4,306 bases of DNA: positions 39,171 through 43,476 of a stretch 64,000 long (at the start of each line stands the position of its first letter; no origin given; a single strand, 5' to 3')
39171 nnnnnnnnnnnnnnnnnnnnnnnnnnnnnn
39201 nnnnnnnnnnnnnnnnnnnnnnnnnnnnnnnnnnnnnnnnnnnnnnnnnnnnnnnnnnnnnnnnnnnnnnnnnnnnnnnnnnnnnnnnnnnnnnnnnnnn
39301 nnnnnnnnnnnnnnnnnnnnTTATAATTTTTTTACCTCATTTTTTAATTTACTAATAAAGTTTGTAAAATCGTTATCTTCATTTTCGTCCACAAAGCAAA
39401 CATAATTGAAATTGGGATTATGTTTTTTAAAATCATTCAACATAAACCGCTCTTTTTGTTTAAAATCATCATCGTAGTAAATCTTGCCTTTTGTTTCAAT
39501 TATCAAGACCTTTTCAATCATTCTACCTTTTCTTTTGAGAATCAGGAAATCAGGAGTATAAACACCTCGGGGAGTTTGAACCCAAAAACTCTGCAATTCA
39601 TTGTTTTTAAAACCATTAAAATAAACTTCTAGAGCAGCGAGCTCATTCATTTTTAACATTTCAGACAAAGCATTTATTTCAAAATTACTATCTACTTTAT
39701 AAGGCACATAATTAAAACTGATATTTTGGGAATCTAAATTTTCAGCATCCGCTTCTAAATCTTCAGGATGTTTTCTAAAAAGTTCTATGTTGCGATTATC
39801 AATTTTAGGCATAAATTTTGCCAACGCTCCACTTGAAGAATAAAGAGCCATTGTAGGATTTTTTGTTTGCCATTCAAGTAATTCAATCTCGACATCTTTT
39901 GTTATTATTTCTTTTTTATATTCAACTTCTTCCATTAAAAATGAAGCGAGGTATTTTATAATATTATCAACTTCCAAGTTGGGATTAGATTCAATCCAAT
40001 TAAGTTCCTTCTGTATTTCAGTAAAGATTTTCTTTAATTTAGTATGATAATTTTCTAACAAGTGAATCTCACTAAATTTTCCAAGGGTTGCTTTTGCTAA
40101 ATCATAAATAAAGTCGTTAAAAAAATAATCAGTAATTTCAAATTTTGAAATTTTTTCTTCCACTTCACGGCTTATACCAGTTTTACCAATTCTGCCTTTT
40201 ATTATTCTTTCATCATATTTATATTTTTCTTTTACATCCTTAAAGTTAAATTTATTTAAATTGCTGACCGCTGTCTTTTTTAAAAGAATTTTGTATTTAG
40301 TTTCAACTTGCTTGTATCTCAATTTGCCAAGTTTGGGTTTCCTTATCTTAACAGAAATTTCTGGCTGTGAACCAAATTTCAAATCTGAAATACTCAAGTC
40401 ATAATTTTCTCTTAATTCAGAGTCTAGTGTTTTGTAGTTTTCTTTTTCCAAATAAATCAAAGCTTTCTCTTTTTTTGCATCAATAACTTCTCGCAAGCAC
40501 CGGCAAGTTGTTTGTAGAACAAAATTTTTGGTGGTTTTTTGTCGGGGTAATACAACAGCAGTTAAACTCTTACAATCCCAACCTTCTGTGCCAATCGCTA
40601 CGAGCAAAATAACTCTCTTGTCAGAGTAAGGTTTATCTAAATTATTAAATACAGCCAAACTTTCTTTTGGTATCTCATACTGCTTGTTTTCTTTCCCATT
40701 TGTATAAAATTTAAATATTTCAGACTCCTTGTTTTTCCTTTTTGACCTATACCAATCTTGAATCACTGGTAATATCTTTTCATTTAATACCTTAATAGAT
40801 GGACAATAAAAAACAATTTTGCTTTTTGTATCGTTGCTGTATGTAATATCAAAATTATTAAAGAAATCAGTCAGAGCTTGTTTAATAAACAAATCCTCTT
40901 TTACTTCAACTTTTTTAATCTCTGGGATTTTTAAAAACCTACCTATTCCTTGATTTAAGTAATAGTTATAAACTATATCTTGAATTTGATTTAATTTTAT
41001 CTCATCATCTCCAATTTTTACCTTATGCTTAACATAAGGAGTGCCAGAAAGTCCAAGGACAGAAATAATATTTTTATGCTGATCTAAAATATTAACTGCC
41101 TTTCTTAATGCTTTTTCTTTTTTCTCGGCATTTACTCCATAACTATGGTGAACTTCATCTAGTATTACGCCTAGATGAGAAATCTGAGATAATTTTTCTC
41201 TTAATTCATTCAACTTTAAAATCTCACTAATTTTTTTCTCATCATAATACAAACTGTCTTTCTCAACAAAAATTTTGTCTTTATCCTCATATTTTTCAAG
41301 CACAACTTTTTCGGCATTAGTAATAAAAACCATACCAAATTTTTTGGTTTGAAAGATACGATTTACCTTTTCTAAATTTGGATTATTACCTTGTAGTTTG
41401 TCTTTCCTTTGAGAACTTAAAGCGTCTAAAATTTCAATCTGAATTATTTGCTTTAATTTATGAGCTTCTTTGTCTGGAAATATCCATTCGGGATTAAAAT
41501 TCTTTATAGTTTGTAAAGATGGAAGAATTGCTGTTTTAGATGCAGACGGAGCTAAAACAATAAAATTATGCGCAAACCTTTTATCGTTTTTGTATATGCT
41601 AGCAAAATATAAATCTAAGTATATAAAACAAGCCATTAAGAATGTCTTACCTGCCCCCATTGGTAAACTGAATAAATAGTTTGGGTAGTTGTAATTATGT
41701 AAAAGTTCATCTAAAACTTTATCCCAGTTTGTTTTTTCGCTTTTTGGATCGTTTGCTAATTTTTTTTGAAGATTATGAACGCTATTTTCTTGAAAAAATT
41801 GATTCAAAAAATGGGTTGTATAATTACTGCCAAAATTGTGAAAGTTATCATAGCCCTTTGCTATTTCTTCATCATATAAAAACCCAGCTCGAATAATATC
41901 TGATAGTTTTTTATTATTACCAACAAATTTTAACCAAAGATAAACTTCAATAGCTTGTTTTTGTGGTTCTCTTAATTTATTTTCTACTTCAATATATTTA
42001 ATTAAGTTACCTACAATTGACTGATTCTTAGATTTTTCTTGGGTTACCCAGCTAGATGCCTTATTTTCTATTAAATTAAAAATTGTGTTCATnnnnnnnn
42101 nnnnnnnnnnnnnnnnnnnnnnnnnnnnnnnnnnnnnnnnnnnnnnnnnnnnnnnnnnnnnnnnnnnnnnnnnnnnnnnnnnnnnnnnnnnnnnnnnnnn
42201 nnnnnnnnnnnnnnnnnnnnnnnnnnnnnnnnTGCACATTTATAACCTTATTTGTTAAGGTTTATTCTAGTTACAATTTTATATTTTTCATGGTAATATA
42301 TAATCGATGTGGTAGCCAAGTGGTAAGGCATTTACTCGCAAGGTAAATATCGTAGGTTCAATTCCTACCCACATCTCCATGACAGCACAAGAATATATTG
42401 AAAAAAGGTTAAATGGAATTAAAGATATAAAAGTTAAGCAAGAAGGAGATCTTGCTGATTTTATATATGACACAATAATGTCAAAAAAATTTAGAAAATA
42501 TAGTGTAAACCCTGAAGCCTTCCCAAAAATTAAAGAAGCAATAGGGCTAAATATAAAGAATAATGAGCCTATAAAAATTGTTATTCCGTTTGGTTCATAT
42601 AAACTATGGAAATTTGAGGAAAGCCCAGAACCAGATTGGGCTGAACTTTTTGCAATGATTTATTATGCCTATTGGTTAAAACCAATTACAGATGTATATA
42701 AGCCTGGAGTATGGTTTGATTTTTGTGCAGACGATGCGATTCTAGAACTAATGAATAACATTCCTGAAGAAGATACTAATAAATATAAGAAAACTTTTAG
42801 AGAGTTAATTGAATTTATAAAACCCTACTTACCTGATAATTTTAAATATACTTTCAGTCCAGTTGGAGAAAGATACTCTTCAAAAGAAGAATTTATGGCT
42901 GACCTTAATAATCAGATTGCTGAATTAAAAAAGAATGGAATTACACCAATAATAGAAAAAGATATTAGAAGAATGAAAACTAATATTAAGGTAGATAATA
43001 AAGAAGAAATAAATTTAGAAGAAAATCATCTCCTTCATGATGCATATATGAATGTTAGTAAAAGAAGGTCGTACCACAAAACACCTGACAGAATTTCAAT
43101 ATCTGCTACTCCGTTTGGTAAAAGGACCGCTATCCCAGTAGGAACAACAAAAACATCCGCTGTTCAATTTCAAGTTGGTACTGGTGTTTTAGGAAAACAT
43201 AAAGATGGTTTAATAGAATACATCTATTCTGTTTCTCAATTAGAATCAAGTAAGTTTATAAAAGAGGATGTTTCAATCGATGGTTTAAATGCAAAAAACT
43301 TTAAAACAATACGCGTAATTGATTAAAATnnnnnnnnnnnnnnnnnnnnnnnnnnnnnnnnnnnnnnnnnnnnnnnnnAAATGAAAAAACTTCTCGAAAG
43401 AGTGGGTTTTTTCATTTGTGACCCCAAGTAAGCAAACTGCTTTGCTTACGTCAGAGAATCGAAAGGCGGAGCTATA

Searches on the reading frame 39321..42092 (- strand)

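Call 6: search_protein_families(library=pfam, proteins=[window:39321-42092:-], max_evalue=0.01)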
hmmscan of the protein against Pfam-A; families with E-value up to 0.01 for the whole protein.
window:39321-42092:- (923 aa): 2 families
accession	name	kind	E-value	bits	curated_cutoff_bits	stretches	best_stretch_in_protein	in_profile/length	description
PF04851.21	ResIII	-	6.3e-07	29.9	22.5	1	125-352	20-162/164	Type III restriction enzyme, res subunit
PF19778.5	RE_endonuc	-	9e-06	25.9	23.4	1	800-900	10-102/108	Endonuclease domain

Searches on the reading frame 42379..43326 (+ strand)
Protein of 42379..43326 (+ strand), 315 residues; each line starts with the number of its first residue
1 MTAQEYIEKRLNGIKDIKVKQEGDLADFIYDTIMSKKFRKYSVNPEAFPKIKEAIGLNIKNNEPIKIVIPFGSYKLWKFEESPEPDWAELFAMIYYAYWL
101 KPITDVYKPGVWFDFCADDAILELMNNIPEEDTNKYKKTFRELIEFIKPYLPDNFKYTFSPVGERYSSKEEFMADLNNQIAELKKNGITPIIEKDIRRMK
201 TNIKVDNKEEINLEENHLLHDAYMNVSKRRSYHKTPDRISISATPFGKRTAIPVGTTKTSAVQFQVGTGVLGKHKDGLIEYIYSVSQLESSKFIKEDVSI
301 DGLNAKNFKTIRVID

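Call 6: search_protein_families(library=pfam, proteins=[window:42379-43326:+], max_evalue=0.01)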
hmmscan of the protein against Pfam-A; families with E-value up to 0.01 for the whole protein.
window:42379-43326:+ (315 aa): 1 family
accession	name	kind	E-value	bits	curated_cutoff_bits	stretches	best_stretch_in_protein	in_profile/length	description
PF05141.17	DIT1_PvcA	-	4e-05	23.7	26.4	1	59-168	5-111/273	Pyoverdine/dityrosine biosynthesis protein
